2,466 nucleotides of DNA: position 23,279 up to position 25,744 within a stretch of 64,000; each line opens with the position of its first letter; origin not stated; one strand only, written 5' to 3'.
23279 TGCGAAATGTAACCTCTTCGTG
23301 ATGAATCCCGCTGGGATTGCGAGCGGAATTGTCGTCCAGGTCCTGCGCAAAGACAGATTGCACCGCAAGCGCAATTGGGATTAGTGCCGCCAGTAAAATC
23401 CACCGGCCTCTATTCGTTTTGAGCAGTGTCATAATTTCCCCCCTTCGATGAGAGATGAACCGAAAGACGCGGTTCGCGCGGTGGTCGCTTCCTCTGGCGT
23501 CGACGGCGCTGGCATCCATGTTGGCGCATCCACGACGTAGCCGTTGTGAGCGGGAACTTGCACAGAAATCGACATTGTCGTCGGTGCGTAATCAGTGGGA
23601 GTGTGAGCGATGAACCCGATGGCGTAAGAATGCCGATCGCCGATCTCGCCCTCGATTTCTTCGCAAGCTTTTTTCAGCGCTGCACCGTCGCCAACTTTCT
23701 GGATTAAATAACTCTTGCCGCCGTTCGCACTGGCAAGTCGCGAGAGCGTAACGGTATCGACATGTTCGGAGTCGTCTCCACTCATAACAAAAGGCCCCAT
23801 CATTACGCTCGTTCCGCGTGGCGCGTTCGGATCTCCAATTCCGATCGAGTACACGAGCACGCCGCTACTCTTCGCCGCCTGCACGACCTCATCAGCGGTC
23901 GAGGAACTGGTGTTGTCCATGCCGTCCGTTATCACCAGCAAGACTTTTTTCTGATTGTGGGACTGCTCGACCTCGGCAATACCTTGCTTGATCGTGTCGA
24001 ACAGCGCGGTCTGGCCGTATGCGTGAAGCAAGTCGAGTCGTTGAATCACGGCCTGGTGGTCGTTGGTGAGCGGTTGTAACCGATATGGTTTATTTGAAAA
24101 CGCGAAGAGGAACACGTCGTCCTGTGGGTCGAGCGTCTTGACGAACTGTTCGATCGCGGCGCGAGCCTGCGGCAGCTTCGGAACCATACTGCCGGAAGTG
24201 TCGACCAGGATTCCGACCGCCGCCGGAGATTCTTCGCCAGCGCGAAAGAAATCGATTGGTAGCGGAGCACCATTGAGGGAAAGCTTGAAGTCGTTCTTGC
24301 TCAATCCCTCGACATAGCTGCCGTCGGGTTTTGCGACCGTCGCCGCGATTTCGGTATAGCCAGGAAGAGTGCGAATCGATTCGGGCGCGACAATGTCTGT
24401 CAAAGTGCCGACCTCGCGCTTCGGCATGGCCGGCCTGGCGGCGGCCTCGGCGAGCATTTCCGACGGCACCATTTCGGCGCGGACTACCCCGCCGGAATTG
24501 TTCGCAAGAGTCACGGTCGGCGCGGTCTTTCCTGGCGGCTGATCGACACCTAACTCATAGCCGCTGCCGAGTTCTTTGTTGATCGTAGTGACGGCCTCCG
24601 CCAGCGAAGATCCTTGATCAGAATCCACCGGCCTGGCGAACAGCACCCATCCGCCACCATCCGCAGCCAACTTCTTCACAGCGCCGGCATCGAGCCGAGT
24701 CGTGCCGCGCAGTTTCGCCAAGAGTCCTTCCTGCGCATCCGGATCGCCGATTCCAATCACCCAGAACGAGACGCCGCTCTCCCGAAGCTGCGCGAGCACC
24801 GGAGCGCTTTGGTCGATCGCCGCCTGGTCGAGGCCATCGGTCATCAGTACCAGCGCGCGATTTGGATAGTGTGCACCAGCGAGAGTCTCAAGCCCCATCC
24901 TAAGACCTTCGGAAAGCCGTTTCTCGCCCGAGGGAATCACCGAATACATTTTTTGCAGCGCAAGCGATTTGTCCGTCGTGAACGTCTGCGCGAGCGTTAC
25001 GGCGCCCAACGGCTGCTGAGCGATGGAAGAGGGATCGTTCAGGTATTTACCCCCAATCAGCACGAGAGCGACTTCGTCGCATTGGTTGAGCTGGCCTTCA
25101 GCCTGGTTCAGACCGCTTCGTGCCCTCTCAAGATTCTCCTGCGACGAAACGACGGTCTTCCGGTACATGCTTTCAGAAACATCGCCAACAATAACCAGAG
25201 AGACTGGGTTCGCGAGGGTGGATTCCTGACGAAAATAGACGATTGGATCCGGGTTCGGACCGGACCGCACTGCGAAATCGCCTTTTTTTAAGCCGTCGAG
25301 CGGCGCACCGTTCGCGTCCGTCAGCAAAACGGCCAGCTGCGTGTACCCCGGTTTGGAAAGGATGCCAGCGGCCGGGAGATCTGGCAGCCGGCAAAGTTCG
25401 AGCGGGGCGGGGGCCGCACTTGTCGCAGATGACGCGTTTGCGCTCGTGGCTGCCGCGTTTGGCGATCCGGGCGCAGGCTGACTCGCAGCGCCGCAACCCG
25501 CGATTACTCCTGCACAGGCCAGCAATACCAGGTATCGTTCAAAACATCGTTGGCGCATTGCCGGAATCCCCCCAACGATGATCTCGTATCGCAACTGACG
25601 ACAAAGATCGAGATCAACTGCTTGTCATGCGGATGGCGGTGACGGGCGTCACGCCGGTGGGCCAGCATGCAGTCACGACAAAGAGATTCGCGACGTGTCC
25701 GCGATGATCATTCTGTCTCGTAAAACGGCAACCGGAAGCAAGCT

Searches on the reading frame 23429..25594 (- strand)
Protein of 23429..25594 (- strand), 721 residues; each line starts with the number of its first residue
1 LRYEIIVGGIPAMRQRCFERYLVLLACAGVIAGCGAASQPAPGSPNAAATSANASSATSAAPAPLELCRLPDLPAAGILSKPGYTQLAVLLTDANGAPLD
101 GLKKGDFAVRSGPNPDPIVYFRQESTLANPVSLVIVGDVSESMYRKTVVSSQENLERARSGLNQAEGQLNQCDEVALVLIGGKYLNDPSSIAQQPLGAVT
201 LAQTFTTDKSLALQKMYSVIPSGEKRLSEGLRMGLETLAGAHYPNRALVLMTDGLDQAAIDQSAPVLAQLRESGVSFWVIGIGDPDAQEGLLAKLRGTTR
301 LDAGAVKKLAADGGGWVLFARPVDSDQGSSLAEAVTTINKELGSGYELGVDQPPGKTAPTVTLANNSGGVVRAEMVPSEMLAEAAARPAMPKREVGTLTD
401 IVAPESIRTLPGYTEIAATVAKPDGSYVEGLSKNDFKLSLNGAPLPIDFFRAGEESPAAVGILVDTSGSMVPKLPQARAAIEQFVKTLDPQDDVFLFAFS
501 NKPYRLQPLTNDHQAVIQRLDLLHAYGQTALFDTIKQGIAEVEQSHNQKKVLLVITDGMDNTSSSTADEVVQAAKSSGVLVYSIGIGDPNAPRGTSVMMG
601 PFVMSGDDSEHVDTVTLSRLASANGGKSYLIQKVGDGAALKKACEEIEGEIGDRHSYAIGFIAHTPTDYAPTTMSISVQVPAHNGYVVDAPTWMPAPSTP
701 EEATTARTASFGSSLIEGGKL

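Call 3: search_protein_families(library=pfam, proteins=[window:23429-25594:-], max_evalue=0.1)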
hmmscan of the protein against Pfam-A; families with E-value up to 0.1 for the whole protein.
window:23429-25594:- (721 aa): 8 families
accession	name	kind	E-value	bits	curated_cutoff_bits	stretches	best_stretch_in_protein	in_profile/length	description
PF00092.34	VWA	-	4.6e-26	92.5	23.8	2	462-590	4-143/174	von Willebrand factor type A domain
PF13519.12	VWA_2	-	1.2e-22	80.9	27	2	462-558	3-106/107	von Willebrand factor type A domain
PF13768.12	VWA_3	-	2.6e-12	47.5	27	1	460-588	3-135/155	von Willebrand factor type A domain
PF05762.20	VWA_CoxE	-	1.1e-11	45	26.4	1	447-582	44-183/222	VWA domain containing CoxE-like protein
PF07002.22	Copine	-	0.00014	21.9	27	1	519-588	76-147/218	Copine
PF25106.1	VWA_4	-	0.0017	18.4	27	1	460-629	2-165/169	von Willebrand factor A domain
PF10138.15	vWA-TerF-like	-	0.0021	18.7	29.4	1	458-589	2-144/200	vWA found in TerF C terminus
PF06707.17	DUF1194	-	0.017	14.8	27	1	524-591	90-159/206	Protein of unknown function (DUF1194)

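Call 4: search_protein_families(library=ncbifam, proteins=[window:23429-25594:-], max_evalue=0.1)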
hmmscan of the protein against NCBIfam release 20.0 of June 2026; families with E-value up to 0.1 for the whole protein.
window:23429-25594:- (721 aa): 6 families
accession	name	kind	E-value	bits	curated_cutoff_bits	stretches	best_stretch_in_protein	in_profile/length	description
TIGR03436.1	acidobact_VWFA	subfamily_domain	4.9e-50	170.9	81.25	2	416-680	12-308/324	VWA domain-containing protein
NF047508.1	VWA_BatA_Lepto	exception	5.1e-11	42.2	380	1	462-588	93-230/315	VWA domain-containing protein BatA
TIGR02442.1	Cob-chelat-sub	hypoth_equivalog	1e-07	30.8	779.45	1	458-575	473-598/641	putative cobaltochelatase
TIGR03788.1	marine_srt_targ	equivalog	6.1e-07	28.3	551.65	1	448-588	262-407/629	marine proteobacterial sortase target protein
TIGR00868.1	hCaCC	subfamily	4e-05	21.6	900.85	1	511-604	366-458/863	calcium-activated chloride channel protein 1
NF010238.0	PRK13685.1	subfamily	0.00051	19.2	432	1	473-652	118-299/335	hypothetical protein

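Call 18: find_homologous_proteins(query=window:23429-25594:-, max_evalue=1e-10)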
Query window:23429-25594:- (721 aa): 189 proteins with E <= 1e-10 among 8000 candidates; the best 120 are listed.
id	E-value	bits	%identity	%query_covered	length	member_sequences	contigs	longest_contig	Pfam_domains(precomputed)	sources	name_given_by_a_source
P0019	0.0e+0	1541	99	98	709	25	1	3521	PF13768.13,PF00092.35,PF13519.13,PF05762.21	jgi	jgi:VWFA-related protein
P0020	0.0e+0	1367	89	97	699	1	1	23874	PF13768.13,PF00092.35,PF13519.13,PF05762.21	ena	-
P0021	0.0e+0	1358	89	97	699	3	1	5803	PF13768.13,PF00092.35,PF13519.13,PF05762.21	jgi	jgi:VWFA-related protein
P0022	0.0e+0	1350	88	97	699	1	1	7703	PF13768.13,PF00092.35,PF13519.13,PF05762.21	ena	-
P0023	0.0e+0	1291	85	95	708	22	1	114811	PF13768.13,PF00092.35,PF13519.13,PF05762.21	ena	-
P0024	0.0e+0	1254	84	95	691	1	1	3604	PF13768.13,PF00092.35,PF13519.13,PF05762.21,PF07002.23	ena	-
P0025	0.0e+0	1249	81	97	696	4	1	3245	PF13768.13,PF00092.35,PF13519.13,PF05762.21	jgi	-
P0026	0.0e+0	1214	79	97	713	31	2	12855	PF13768.13,PF00092.35,PF13519.13,PF05762.21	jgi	jgi:VWFA-related protein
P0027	0.0e+0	1169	78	96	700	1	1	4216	PF13768.13,PF00092.35,PF13519.13,PF05762.21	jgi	jgi:VWFA-related protein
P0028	0.0e+0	1167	76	97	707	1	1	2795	PF13768.13,PF00092.35,PF13519.13,PF05762.21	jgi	-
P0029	0.0e+0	1164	77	97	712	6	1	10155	PF13768.13,PF00092.35,PF13519.13,PF05762.21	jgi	jgi:Ca-activated chloride channel family protein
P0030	0.0e+0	1155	76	97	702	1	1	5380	PF13768.13,PF00092.35,PF13519.13,PF05762.21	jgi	jgi:VWFA-related protein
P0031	0.0e+0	1149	75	96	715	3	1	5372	PF13768.13,PF00092.35,PF13519.13,PF05762.21,PF07002.23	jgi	jgi:Ca-activated chloride channel homolog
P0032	0.0e+0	1130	82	87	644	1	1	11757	PF13768.13,PF00092.35,PF13519.13,PF05762.21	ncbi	-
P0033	0.0e+0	1087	79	88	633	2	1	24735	PF13768.13,PF00092.35,PF13519.13,PF05762.21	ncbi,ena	-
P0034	0.0e+0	1078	73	96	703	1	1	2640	PF13768.13,PF00092.35,PF13519.13,PF05762.21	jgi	jgi:VWFA-related protein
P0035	0.0e+0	1074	71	94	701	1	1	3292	PF13768.13,PF00092.35,PF13519.13,PF05762.21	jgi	-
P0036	0.0e+0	1050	76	88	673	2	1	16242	PF13768.13,PF00092.35,PF13519.13,PF05762.21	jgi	jgi:VWFA-related protein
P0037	0.0e+0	1030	84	77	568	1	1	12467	PF13768.13,PF00092.35,PF13519.13,PF05762.21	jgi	jgi:VWFA-related protein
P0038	0.0e+0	1027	70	93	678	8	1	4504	PF13768.13,PF00092.35,PF13519.13,PF05762.21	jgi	jgi:Ca-activated chloride channel family protein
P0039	0.0e+0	1022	70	95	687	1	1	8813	PF13768.13,PF00092.35,PF13519.13,PF05762.21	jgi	jgi:VWFA-related protein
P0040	0.0e+0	1017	74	87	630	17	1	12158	PF13768.13,PF00092.35,PF13519.13,PF05762.21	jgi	-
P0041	0.0e+0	1011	67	96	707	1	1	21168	PF13768.13,PF00092.35,PF13519.13,PF05762.21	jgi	jgi:VWFA-related protein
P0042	3.5e-298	1009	74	88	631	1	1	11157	PF13768.13,PF00092.35,PF13519.13,PF05762.21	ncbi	ncbi:MAG: VWA domain-containing protein [Candidatus Binatus sp.]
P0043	4.7e-297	1005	74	88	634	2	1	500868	PF13768.13,PF00092.35,PF13519.13,PF05762.21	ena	-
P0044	6.2e-297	1005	69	94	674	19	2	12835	PF13768.13,PF00092.35,PF13519.13,PF05762.21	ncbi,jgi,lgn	ncbi:MAG: VWA domain-containing protein [Candidatus Binatus sp.]|jgi:VWFA-related protein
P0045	1.0e-295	1001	74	86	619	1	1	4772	PF13768.13,PF00092.35,PF13519.13,PF05762.21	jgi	jgi:VWFA-related protein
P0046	1.5e-293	994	67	95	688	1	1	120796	PF13768.13,PF00092.35,PF13519.13,PF05762.21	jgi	jgi:VWFA-related protein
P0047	1.2e-292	991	68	95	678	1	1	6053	PF13768.13,PF00092.35,PF13519.13,PF05762.21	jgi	jgi:Ca-activated chloride channel family protein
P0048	7.4e-291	985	67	96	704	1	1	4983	PF13768.13,PF00092.35,PF13519.13,PF05762.21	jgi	-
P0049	4.9e-285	966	65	95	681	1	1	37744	PF13768.13,PF00092.35,PF13519.13,PF05762.21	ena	-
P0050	3.5e-282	956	69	89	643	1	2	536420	PF13768.13,PF00092.35,PF13519.13,PF05762.21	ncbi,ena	-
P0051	7.7e-276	935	65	93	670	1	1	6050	PF13768.13,PF00092.35,PF13519.13,PF05762.21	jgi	jgi:VWFA-related protein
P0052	2.0e-272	924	67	89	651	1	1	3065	PF13768.13,PF00092.35,PF13519.13,PF05762.21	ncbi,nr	ncbi:MAG TPA: VWA domain-containing protein, partial [Candidatus Dormibacteraeota bacterium]|nr:VWA 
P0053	1.1e-264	898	66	88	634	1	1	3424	PF13768.13,PF00092.35,PF13519.13,PF05762.21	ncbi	-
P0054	5.3e-250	850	77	69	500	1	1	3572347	PF13768.13,PF00092.35,PF13519.13,PF05762.21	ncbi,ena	-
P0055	2.4e-247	841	66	84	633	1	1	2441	PF13768.13,PF00092.35,PF13519.13,PF05762.21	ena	-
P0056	1.1e-238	812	76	66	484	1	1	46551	PF13768.13,PF00092.35,PF13519.13,PF05762.21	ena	-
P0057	9.5e-231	786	69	75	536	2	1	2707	PF13768.13,PF00092.35,PF13519.13,PF05762.21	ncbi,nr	ncbi:MAG TPA: VWA domain-containing protein, partial [Patescibacteria group bacterium]|nr:VWA domain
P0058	1.0e-196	674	68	62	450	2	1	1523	PF13768.13,PF00092.35,PF13519.13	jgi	jgi:Ca-activated chloride channel family protein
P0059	5.1e-147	509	44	78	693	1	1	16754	PF13768.13,PF00092.35,PF13519.13,PF05762.21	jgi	jgi:VWFA-related protein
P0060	3.5e-146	507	41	91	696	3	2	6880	PF13768.13,PF00092.35,PF13519.13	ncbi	-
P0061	8.5e-146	505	43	94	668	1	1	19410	PF13768.13,PF06707.18,PF00092.35,PF13519.13,PF05762.21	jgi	jgi:Ca-activated chloride channel homolog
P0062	1.8e-145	504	42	89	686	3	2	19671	PF13768.13,PF00092.35,PF13519.13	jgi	jgi:VWFA-related protein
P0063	9.2e-143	495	43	88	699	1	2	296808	PF13768.13,PF00092.35,PF13519.13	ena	-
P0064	1.4e-142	495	42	85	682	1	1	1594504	PF13768.13,PF00092.35,PF13519.13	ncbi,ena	-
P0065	4.6e-141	490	40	90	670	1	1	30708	PF13768.13,PF00092.35,PF13519.13,PF05762.21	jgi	jgi:Ca-activated chloride channel family protein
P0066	3.9e-140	487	42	82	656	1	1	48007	PF13768.13,PF00092.35,PF13519.13,PF05762.21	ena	-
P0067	5.5e-139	483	41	88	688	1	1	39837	PF13768.13,PF00092.35,PF13519.13,PF24107.2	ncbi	-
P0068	2.2e-137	478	41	88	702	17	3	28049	PF00092.35,PF13519.13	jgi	jgi:VWFA-related protein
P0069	2.2e-136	474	40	93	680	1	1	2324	PF13768.13,PF00092.35,PF13519.13,PF05762.21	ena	-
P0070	3.0e-136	474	41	89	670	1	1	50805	PF13768.13,PF00092.35,PF13519.13,PF24107.2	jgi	jgi:VWFA-related protein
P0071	3.9e-129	450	40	88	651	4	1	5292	PF13768.13,PF00092.35,PF13519.13,PF05762.21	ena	-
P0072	2.8e-128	448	39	89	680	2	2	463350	PF13768.13,PF00092.35,PF13519.13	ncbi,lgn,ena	-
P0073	2.3e-114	402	43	72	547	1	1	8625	PF00092.35,PF13519.13,PF05762.21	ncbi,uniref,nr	ncbi:MAG: VWA domain-containing protein [Candidatus Binatus sp.]|uniref:VWA domain-containing protei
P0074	2.9e-106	375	40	77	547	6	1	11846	PF13768.13,PF00092.35,PF13519.13,PF05762.21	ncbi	ncbi:MAG: VWA domain-containing protein [Candidatus Binatales bacterium]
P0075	1.1e-92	330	50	41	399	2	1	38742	PF13768.13,PF00092.35,PF13519.13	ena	-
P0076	1.1e-92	330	50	41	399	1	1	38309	PF13768.13,PF00092.35,PF13519.13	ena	-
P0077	1.5e-92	329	48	47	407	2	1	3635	PF13768.13,PF00092.35,PF13519.13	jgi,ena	-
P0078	2.3e-92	329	54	40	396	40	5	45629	PF13768.13,PF00092.35,PF13519.13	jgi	jgi:Ca-activated chloride channel family protein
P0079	2.7e-92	329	49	46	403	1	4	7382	PF13768.13,PF00092.35,PF13519.13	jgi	jgi:Ca-activated chloride channel family protein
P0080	3.3e-92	328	52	41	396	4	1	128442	PF13768.13,PF00092.35,PF13519.13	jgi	jgi:Ca-activated chloride channel family protein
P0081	4.1e-92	328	50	45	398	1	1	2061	PF13768.13,PF00092.35,PF13519.13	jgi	jgi:Ca-activated chloride channel family protein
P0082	7.6e-92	327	54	40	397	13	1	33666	PF13768.13,PF00092.35,PF13519.13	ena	-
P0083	9.9e-92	327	54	41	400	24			PF13768.13,PF00092.35,PF13519.13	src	-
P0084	1.1e-91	327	52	41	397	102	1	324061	PF13768.13,PF00092.35,PF13519.13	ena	-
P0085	2.0e-91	326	52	42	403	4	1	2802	PF13768.13,PF00092.35,PF13519.13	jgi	jgi:Ca-activated chloride channel family protein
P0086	2.2e-91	326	55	37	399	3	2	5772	PF13768.13,PF00092.35,PF13519.13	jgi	jgi:Ca-activated chloride channel family protein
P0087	8.3e-91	324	55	39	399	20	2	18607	PF13768.13,PF00092.35,PF13519.13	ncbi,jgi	ncbi:MAG: VWA domain-containing protein [Candidatus Binatus sp.]|jgi:Ca-activated chloride channel h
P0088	1.9e-90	323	51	41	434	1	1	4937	PF13768.13,PF00092.35,PF13519.13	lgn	-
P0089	2.5e-90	322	53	39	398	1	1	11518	PF13768.13,PF00092.35,PF13519.13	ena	-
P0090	3.6e-90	322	52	41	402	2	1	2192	PF13768.13,PF00092.35,PF13519.13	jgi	jgi:Ca-activated chloride channel homolog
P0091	2.0e-89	319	53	40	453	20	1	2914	PF13768.13,PF00092.35,PF13519.13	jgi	jgi:Ca-activated chloride channel homolog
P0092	2.4e-89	319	53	40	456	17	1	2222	PF13768.13,PF00092.35,PF13519.13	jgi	-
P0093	4.2e-89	318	52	41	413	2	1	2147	PF13768.13,PF00092.35,PF13519.13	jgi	-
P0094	4.2e-89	318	52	41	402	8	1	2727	PF13768.13,PF00092.35,PF13519.13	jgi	jgi:Ca-activated chloride channel homolog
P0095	6.6e-89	317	53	39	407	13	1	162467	PF13768.13,PF00092.35,PF13519.13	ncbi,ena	-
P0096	6.7e-89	317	52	41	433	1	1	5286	PF13768.13,PF00092.35,PF13519.13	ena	-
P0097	8.9e-89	317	54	39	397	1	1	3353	PF13768.13,PF00092.35,PF13519.13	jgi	-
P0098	3.7e-88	315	48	45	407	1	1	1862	PF13768.13,PF00092.35,PF13519.13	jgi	jgi:Ca-activated chloride channel family protein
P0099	6.1e-88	314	54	39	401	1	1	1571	PF13768.13,PF00092.35,PF13519.13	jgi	jgi:Ca-activated chloride channel family protein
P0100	6.6e-88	314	54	39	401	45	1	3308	PF13768.13,PF00092.35,PF13519.13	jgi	jgi:Ca-activated chloride channel family protein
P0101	9.3e-88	314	54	39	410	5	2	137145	PF00092.35,PF13519.13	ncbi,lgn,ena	ncbi:MAG: VWA domain-containing protein [Candidatus Binataceae bacterium]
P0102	1.5e-87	313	49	44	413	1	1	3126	PF13768.13,PF00092.35,PF13519.13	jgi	jgi:Ca-activated chloride channel homolog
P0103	1.9e-87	313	52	40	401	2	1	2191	PF13768.13,PF00092.35,PF13519.13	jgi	jgi:Ca-activated chloride channel homolog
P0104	3.6e-87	312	50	41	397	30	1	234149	PF13768.13,PF00092.35,PF13519.13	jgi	jgi:Ca-activated chloride channel family protein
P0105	8.2e-87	311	50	41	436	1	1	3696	PF13768.13,PF00092.35,PF13519.13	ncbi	-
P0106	1.3e-86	310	53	39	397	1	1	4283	PF13768.13,PF00092.35,PF13519.13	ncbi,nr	ncbi:MAG TPA: VWA domain-containing protein [Candidatus Dormibacteraeota bacterium]|nr:VWA domain-co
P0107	2.0e-86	309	50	41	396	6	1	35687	PF13768.13,PF00092.35,PF13519.13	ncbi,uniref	ncbi:MAG: VWA domain-containing protein [Candidatus Binatus sp.]|uniref:VWA domain-containing protei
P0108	3.3e-86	309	44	47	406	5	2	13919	PF00092.35,PF13519.13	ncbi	-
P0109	4.0e-86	308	50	41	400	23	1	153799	PF13768.13,PF00092.35,PF13519.13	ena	-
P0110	4.6e-86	308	50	41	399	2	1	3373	PF13768.13,PF00092.35,PF13519.13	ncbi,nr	ncbi:MAG: von Willebrand factor, type, partial [Candidatus Binatus sp.]|nr:von Willebrand factor, ty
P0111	5.7e-86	308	49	44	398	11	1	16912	PF00092.35,PF13519.13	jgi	jgi:Ca-activated chloride channel homolog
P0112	6.4e-86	308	46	47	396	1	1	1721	PF00092.35,PF13519.13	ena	-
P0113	2.1e-85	306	52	39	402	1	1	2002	PF13768.13,PF00092.35,PF13519.13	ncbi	-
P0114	2.9e-85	305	46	46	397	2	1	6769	PF13768.13,PF00092.35,PF13519.13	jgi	jgi:Ca-activated chloride channel family protein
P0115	3.8e-85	305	52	41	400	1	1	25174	PF00092.35,PF13519.13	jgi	jgi:Ca-activated chloride channel homolog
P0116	4.0e-85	305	44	47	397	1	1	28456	PF00092.35,PF13519.13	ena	-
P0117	5.1e-85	305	51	41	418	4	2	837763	PF13768.13,PF00092.35,PF13519.13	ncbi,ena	-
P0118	7.7e-85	304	51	41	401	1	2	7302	PF00092.35,PF13519.13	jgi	jgi:Ca-activated chloride channel family protein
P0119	1.1e-84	303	54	36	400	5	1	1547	PF13768.13,PF00092.35,PF13519.13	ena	-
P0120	1.2e-84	303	50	41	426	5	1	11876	PF13768.13,PF00092.35,PF13519.13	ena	-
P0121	1.8e-84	303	47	46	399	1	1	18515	PF00092.35,PF13519.13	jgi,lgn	jgi:Ca-activated chloride channel family protein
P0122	3.3e-84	302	52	41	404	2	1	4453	PF13768.13,PF00092.35,PF13519.13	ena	-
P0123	5.9e-84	301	51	39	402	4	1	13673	PF00092.35,PF13519.13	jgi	jgi:Ca-activated chloride channel homolog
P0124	1.4e-83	300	45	47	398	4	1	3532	PF00092.35,PF13519.13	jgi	jgi:Ca-activated chloride channel family protein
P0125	3.1e-83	299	45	47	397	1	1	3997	PF00092.35,PF13519.13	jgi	-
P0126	1.7e-82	296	50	41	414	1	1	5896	PF13768.13,PF00092.35,PF13519.13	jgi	jgi:Ca-activated chloride channel homolog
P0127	2.6e-82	296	47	46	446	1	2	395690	PF00092.35,PF13519.13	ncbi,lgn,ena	-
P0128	2.9e-82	295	45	47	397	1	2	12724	PF13768.13,PF00092.35,PF13519.13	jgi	jgi:Ca-activated chloride channel family protein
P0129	4.3e-82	295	46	46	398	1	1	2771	PF00092.35,PF13519.13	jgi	jgi:Ca-activated chloride channel homolog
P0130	7.0e-82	294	45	46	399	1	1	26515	PF00092.35,PF13519.13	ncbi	-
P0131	1.6e-81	293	46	46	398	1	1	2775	PF00092.35,PF13519.13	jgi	jgi:Ca-activated chloride channel family protein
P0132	1.7e-81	293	46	48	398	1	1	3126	PF00092.35,PF13519.13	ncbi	ncbi:MAG: VWA domain-containing protein [Candidatus Binataceae bacterium]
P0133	2.0e-81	293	49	40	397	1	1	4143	PF13768.13,PF00092.35,PF13519.13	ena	-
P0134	2.1e-81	293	45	46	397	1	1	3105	PF00092.35,PF13519.13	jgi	-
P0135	2.5e-81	292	51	39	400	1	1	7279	PF13768.13,PF00092.35,PF13519.13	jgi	jgi:Ca-activated chloride channel homolog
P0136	3.6e-81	292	50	39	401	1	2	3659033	PF00092.35,PF13519.13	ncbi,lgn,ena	ncbi:MAG: VWA domain-containing protein [Candidatus Binataceae bacterium]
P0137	6.6e-81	291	47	41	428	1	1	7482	PF13768.13,PF00092.35,PF13519.13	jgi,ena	-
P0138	8.8e-81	291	49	40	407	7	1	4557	PF00092.35,PF13519.13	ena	-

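Call 19: find_encoding_contigs(protein=P0020, flank=8000, max_places=2)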
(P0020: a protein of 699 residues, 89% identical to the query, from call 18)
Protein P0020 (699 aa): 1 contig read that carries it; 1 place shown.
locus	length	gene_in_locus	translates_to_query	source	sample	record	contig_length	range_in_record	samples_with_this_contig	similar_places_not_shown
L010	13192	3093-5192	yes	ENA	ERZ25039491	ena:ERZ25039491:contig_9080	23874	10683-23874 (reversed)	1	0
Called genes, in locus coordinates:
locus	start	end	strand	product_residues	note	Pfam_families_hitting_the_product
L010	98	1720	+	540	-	PF00440:TetR_N, PF17940:TetR_C_31, PF05721:PhyH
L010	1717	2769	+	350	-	PF11583:AurF, PF00268:Ribonuc_red_sm (faint)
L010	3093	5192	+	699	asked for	PF00092:VWA (weak), PF05762:VWA_CoxE (weak), PF00092:VWA, PF13519:VWA_2, PF13768:VWA_3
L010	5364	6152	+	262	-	PF00378:ECH_1, PF16113:ECH_2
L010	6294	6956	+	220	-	PF00440:TetR_N, PF13305:TetR_C_33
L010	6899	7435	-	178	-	PF00866:Ring_hydroxyl_B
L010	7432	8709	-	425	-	PF00355:Rieske, PF00848:Ring_hydroxyl_A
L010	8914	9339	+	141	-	-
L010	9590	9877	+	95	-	-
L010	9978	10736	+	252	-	PF00027:cNMP_binding, PF13545:HTH_Crp_2, PF01047:MarR (weak)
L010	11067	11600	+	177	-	-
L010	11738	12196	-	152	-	PF00582:Usp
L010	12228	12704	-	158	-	PF01258:zf-dskA_traR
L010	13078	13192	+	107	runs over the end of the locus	PF00582:Usp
